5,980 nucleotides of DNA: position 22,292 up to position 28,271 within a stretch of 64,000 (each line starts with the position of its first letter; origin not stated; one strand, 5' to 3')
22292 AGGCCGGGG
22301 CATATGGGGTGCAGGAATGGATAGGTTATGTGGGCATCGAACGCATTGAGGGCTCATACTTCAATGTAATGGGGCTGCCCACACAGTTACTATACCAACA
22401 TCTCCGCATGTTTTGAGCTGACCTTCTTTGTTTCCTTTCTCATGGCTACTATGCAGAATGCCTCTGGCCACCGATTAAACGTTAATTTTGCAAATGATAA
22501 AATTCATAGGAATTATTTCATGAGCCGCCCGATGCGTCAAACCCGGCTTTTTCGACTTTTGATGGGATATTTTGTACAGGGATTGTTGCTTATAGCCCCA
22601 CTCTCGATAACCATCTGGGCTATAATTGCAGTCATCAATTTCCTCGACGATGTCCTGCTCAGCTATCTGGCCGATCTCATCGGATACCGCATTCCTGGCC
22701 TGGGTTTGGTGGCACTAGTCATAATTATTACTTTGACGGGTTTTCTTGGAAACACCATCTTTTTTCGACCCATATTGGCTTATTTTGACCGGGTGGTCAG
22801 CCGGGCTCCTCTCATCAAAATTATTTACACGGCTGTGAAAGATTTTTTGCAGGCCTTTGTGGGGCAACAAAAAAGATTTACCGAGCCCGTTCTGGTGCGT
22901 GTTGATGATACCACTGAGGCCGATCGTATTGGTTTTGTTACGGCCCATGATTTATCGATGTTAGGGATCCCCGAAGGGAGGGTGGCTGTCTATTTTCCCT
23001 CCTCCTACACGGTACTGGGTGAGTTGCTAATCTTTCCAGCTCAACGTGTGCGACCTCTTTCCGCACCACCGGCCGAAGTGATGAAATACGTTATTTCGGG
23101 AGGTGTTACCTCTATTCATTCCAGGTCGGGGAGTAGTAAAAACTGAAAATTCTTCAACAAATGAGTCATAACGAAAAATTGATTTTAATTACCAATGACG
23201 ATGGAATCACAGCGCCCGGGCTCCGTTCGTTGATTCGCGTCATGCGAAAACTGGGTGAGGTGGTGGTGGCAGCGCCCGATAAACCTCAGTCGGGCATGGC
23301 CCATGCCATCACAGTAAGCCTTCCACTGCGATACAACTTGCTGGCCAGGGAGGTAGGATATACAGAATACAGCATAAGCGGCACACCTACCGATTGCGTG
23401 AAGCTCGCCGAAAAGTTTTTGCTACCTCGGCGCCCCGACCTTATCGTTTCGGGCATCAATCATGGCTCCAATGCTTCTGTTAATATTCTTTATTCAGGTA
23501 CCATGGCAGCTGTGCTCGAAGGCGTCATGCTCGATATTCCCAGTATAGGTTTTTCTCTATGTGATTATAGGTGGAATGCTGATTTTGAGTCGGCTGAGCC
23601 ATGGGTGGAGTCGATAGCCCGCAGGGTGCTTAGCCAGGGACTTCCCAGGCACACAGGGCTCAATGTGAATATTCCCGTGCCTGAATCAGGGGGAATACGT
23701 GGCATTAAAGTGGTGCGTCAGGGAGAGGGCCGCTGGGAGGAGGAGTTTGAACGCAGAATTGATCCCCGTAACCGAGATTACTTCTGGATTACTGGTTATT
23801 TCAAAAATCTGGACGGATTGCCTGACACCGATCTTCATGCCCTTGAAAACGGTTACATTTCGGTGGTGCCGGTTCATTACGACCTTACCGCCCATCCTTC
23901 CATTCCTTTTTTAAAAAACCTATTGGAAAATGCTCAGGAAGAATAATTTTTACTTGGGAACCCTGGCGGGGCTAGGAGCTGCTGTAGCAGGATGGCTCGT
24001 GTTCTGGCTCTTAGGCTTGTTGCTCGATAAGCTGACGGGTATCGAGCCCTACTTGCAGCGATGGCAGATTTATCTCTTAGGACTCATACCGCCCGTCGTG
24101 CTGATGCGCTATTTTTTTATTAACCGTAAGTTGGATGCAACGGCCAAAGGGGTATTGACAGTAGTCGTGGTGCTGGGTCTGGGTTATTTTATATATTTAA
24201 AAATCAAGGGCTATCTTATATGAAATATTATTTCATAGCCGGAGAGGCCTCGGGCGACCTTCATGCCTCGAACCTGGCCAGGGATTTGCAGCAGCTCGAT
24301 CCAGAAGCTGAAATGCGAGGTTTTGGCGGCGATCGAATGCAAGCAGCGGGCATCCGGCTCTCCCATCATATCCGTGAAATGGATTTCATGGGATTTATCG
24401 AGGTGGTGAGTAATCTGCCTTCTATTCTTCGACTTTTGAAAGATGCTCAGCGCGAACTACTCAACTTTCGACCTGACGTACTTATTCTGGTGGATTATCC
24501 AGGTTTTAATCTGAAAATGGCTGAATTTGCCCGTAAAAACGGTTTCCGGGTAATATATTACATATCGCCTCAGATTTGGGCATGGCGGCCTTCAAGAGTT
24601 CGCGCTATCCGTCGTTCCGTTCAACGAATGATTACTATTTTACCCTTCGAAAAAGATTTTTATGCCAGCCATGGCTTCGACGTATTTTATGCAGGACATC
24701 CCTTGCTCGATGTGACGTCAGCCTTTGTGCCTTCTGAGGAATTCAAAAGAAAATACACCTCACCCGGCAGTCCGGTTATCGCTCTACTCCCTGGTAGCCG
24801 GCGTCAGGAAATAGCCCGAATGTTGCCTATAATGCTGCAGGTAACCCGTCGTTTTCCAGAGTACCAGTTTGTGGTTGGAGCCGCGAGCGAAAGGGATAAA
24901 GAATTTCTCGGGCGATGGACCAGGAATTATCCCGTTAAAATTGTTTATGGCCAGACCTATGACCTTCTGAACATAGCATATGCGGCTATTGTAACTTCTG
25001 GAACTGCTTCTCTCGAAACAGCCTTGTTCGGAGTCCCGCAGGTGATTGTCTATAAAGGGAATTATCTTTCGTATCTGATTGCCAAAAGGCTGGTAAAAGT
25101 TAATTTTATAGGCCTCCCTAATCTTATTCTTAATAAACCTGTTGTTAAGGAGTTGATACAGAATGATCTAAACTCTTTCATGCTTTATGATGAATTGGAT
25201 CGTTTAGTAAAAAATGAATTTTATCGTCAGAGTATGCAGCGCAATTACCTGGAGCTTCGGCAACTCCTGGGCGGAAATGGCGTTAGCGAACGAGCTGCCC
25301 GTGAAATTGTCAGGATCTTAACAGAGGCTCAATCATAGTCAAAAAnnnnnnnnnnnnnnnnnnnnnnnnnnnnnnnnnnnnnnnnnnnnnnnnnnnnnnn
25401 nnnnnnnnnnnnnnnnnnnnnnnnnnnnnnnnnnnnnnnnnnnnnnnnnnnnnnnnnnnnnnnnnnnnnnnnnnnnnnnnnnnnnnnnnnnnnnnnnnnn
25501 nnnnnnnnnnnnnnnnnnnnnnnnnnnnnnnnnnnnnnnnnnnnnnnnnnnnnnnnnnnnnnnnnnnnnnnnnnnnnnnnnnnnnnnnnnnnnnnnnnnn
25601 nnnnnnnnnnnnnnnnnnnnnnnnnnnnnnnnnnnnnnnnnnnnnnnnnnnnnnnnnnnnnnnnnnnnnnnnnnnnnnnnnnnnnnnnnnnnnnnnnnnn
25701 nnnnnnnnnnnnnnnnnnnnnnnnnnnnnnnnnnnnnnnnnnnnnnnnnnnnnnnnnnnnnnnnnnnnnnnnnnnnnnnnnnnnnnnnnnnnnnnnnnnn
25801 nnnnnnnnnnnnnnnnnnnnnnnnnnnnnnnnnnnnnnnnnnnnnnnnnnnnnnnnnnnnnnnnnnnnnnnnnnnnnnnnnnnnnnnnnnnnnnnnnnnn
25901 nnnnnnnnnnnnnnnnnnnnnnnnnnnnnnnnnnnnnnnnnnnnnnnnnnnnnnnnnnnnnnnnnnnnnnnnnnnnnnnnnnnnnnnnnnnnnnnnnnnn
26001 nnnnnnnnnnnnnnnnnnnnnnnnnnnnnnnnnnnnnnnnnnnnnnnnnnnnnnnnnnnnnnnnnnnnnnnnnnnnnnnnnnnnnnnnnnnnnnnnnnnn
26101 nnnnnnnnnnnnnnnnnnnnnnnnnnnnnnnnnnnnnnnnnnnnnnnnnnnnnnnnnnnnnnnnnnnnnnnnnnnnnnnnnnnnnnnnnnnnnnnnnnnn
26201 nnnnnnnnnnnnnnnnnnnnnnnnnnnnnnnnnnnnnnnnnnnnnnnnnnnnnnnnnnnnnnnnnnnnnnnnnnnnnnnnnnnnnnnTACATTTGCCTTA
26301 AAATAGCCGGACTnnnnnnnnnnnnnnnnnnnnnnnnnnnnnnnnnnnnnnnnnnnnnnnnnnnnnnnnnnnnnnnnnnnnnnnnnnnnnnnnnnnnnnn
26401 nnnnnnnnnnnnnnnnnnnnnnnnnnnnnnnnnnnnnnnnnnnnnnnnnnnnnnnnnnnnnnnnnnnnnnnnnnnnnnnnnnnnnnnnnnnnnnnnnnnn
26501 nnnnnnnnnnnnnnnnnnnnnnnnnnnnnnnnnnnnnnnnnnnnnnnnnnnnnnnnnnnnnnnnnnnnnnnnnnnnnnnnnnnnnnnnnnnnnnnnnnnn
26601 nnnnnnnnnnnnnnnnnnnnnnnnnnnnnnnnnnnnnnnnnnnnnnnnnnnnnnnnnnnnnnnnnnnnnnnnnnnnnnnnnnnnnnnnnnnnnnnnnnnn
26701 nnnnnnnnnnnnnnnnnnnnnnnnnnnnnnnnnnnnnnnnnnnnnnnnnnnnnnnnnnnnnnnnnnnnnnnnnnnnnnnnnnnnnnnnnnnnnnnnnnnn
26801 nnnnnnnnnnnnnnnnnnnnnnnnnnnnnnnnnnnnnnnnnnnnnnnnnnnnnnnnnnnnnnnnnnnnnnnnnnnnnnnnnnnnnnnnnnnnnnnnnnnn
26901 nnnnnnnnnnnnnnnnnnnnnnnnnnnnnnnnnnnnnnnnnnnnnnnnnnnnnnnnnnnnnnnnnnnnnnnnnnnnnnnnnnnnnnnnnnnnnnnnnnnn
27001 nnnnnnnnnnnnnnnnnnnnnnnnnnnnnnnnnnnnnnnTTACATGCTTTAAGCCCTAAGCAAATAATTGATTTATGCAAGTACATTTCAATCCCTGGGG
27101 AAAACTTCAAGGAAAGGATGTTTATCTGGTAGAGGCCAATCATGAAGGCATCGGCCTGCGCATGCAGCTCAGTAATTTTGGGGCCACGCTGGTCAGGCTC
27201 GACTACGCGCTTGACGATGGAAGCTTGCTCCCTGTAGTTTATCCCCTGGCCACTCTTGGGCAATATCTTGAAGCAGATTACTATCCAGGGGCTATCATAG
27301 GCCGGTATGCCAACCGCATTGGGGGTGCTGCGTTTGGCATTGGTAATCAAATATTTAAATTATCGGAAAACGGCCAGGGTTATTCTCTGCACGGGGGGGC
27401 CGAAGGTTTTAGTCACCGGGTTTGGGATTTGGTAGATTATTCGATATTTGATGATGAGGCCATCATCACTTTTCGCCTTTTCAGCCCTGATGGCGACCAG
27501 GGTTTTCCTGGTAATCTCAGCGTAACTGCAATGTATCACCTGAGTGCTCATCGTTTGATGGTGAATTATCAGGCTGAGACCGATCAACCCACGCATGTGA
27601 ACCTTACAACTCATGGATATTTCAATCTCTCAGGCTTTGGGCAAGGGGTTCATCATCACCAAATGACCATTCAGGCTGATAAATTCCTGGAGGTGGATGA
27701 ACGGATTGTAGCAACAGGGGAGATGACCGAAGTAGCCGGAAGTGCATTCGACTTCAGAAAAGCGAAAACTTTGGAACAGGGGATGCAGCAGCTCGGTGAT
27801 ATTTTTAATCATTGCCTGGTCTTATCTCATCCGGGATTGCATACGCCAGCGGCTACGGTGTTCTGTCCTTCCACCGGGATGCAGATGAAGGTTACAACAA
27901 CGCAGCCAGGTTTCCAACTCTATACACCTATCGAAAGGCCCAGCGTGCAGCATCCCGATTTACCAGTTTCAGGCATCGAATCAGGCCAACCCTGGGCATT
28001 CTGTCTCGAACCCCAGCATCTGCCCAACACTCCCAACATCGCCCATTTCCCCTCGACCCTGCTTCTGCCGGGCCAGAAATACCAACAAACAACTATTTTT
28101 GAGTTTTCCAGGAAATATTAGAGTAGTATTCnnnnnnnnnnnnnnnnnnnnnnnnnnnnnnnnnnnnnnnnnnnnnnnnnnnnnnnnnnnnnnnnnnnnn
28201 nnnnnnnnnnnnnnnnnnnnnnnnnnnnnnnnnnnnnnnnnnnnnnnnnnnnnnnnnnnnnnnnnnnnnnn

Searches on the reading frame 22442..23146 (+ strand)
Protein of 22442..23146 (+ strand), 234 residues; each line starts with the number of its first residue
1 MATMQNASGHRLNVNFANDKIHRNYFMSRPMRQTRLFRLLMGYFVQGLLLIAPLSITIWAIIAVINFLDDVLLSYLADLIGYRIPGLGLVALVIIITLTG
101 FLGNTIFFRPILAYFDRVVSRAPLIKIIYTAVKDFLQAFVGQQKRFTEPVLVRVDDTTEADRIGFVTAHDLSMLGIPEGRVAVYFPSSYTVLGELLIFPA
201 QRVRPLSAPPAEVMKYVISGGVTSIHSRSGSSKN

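Call 54: search_protein_families(library=pfam, proteins=[window:22442-23146:+], max_evalue=0.00001)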
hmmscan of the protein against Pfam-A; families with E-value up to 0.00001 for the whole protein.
window:22442-23146:+ (234 aa): 1 family
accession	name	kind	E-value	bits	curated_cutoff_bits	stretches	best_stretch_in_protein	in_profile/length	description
PF04367.18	DUF502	-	8.7e-24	83.9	23.8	1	91-191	2-105/107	Protein of unknown function (DUF502)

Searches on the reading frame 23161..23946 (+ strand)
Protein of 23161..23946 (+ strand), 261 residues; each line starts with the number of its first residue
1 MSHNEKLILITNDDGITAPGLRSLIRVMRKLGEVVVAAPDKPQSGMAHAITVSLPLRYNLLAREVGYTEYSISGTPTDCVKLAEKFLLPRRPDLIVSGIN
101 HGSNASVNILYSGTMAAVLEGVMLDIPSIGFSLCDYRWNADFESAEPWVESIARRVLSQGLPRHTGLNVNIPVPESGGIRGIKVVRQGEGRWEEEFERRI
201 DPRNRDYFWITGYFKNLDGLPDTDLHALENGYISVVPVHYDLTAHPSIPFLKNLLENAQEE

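Call 54: search_protein_families(library=pfam, proteins=[window:23161-23946:+], max_evalue=0.00001)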
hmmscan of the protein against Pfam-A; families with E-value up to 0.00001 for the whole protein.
window:23161-23946:+ (261 aa): 1 family
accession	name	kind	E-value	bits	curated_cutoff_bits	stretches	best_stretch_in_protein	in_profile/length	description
PF01975.23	SurE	-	1.2e-60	204.9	22.1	1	8-194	1-189/189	Survival protein SurE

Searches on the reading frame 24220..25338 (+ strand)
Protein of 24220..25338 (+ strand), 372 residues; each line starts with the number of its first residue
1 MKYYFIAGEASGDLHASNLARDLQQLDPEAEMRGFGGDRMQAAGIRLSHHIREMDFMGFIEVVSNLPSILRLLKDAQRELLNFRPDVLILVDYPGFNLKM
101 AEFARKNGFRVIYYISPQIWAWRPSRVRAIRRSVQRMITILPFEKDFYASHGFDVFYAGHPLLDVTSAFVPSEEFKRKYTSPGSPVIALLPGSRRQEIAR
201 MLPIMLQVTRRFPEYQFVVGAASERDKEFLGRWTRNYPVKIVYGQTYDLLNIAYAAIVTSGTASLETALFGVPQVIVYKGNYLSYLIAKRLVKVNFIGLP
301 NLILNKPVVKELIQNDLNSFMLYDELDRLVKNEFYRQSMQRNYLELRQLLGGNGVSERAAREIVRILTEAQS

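Call 54: search_protein_families(library=pfam, proteins=[window:24220-25338:+], max_evalue=0.00001)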
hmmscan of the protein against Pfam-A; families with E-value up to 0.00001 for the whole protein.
window:24220-25338:+ (372 aa): 1 family
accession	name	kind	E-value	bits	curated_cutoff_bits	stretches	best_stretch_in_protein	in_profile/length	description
PF02684.21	LpxB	-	6.8e-90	302.1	22.6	1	4-342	2-350/374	Lipid-A-disaccharide synthetase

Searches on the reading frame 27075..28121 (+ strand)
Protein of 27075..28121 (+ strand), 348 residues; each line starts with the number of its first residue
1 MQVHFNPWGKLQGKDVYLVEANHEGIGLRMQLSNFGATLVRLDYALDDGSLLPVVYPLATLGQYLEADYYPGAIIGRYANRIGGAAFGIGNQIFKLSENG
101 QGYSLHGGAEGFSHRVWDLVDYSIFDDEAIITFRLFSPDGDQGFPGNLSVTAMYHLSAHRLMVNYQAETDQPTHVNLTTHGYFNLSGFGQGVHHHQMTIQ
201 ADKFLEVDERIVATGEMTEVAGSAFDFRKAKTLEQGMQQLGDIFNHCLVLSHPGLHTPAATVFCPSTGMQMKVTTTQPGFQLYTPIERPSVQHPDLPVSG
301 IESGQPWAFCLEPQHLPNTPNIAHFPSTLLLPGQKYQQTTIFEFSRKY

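Call 3: search_protein_families(library=pfam, proteins=[window:27075-28121:+], max_evalue=0.001)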
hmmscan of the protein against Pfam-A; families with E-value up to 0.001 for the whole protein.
window:27075-28121:+ (348 aa): 1 family
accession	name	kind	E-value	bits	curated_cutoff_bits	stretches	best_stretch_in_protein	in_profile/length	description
PF01263.26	Aldose_epim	-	1.7e-64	218.5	27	1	24-342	8-298/299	Aldose 1-epimerase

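Call 5: search_protein_families(library=ncbifam, proteins=[window:27075-28121:+], max_evalue=0.00001)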
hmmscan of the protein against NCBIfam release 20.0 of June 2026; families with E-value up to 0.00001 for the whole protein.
window:27075-28121:+ (348 aa): 2 families
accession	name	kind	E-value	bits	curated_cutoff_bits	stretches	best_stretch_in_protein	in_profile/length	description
TIGR02636.1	galM_Leloir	equivalog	5.2e-74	249.3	397.65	1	26-345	13-336/336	galactose-1-epimerase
NF008277.0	PRK11055.1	subfamily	1.1e-70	238.5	240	1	25-345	24-347/349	galactose-1-epimerase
